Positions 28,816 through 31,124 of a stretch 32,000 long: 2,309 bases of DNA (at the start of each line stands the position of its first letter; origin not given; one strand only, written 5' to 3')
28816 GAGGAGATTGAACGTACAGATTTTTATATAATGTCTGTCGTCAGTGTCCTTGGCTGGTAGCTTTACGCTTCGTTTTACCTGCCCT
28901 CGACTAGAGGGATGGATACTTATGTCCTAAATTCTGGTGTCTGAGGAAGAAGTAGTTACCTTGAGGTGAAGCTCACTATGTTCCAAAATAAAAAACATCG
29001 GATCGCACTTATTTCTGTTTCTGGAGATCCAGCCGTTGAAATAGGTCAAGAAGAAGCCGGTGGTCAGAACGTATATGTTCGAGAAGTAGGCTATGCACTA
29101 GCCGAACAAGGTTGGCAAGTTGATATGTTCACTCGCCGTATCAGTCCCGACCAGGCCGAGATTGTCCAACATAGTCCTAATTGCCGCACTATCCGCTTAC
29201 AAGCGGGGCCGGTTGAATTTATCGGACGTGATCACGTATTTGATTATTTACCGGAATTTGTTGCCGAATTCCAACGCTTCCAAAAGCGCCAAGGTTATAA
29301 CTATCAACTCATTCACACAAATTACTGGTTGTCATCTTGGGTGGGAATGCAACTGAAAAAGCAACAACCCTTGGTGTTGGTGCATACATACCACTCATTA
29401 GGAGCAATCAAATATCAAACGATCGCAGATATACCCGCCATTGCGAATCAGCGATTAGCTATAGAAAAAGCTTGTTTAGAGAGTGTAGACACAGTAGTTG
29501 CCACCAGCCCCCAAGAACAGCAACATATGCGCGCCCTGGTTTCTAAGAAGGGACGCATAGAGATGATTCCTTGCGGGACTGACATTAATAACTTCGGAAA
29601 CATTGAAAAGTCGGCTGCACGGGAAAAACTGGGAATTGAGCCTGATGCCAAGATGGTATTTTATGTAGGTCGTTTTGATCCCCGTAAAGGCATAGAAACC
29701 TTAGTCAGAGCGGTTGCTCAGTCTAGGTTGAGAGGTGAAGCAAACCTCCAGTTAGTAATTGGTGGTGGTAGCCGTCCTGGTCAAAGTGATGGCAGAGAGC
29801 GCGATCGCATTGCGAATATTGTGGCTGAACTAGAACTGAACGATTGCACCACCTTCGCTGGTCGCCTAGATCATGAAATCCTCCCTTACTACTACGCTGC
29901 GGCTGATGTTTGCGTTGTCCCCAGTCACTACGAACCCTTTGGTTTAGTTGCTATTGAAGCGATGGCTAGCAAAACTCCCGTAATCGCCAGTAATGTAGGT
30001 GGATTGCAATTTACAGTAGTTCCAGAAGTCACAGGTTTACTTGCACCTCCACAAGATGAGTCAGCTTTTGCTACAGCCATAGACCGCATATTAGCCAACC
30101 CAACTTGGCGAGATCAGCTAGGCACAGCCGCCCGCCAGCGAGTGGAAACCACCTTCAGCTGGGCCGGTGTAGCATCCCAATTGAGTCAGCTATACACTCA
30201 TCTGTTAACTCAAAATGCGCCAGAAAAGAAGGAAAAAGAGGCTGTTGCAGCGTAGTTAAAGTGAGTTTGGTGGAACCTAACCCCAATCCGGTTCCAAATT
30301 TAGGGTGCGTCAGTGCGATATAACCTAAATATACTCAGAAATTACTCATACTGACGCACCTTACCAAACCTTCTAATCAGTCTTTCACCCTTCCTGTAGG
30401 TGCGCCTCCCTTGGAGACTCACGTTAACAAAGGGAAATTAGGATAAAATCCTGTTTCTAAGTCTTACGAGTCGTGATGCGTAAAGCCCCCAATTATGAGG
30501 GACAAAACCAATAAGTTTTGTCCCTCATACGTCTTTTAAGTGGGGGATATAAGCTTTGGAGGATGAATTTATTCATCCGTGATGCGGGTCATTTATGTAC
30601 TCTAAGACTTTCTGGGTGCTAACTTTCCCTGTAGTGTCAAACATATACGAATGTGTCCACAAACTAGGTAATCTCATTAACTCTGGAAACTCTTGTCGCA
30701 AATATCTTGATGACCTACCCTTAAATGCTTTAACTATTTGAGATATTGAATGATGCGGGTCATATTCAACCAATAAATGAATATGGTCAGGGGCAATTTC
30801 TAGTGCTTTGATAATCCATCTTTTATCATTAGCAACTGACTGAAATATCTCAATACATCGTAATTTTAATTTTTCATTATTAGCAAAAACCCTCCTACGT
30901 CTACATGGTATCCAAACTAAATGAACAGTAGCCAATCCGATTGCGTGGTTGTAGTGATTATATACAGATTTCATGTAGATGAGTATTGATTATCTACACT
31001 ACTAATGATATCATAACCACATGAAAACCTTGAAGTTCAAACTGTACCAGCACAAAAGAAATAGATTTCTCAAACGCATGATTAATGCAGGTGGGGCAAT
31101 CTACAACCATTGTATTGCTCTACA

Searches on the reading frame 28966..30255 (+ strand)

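Call 70: search_protein_families(library=ncbifam, proteins=[window:28966-30255:+], max_evalue=0.00001)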
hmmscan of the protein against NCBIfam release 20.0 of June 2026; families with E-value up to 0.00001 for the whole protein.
window:28966-30255:+ (429 aa): 45 families (the best 25 are shown)
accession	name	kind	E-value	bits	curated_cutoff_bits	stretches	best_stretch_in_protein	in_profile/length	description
TIGR03449.1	mycothiol_MshA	equivalog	6.4e-87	292.1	462.5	1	12-415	1-405/406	D-inositol-3-phosphate glycosyltransferase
TIGR02472.1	sucr_P_syn_N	equivalog_domain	2.7e-41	141.8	576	1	24-401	17-429/439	sucrose-phosphate synthase, putative, glycosyltransferase domain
TIGR02149.1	glgA_Coryne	subfamily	5.8e-41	140.9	302.4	1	113-413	84-390/391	glycogen synthase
TIGR03999.1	thiol_BshA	equivalog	2.5e-34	118.8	273.7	1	31-414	11-374/375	N-acetyl-alpha-D-glucosaminyl L-malate synthase BshA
NF041876.1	EPS_EpsE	equivalog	1.2e-31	110.3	400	1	190-405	179-388/389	exopolysaccharide biosynthesis GT4 family glycosyltransferase EpsE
TIGR04047.1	MSMEG_0565_glyc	hypoth_equivalog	1.7e-31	109.6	259.85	1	35-411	15-372/373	MSMEG_0565 family glycosyltransferase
TIGR03088.1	stp2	hypoth_equivalog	5.3e-31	108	409.05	1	174-414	137-374/374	TIGR03088 family PEP-CTERM/XrtA system glycosyltransferase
NF038295.1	EPS_HpsP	equivalog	4.1e-30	105.1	550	1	32-413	14-387/388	hormogonium polysaccharide biosynthesis glycosyltransferase HpsP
NF012028.0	PRK15484.1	subfamily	9.8e-30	103.9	618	1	195-407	160-372/380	lipopolysaccharide N-acetylglucosaminyltransferase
NF053787.1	GlcN_PG_synth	equivalog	3.7e-28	98.4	480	1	123-414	94-360/361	N-acetylglucosaminyl phosphatidylglycerol synthase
TIGR04063.1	stp3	hypoth_equivalog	3.8e-28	98.5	442.05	1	165-414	149-396/397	TIGR04063 family PEP-CTERM/XrtA system glycosyltransferase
NF047684.1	TeichurnBiosyTuaC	equivalog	6.1e-26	91.3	550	1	168-414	159-390/391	teichuronic acid biosynthesis protein TuaC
TIGR04157.1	glyco_rSAM_CFB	subfamily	4.1e-25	88.6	400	1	162-410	158-406/406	TIGR04157 family glycosyltransferase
TIGR02095.1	glgA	subfamily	8.1e-25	87.4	328.45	1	214-412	278-476/477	glycogen/starch synthase, ADP-glucose type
NF038298.1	EPS_HpsO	equivalog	3.5e-21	75.4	575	1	166-413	139-387/388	hormogonium polysaccharide biosynthesis glycosyltransferase HpsO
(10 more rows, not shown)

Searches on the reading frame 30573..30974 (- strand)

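Call 70: search_protein_families(library=ncbifam, proteins=[window:30573-30974:-], max_evalue=0.00001)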
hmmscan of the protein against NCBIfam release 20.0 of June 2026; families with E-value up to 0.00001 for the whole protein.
window:30573-30974:- (133 aa): 2 families
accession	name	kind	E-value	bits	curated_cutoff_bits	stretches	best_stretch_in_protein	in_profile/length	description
NF033573.1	transpos_IS200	equivalog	3.3e-37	127.5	55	1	5-128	1-125/126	IS200/IS605 family transposase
NF047646.1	REP_Tyr_transpos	equivalog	8.5e-10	38.7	80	1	19-111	13-110/146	REP-associated tyrosine transposase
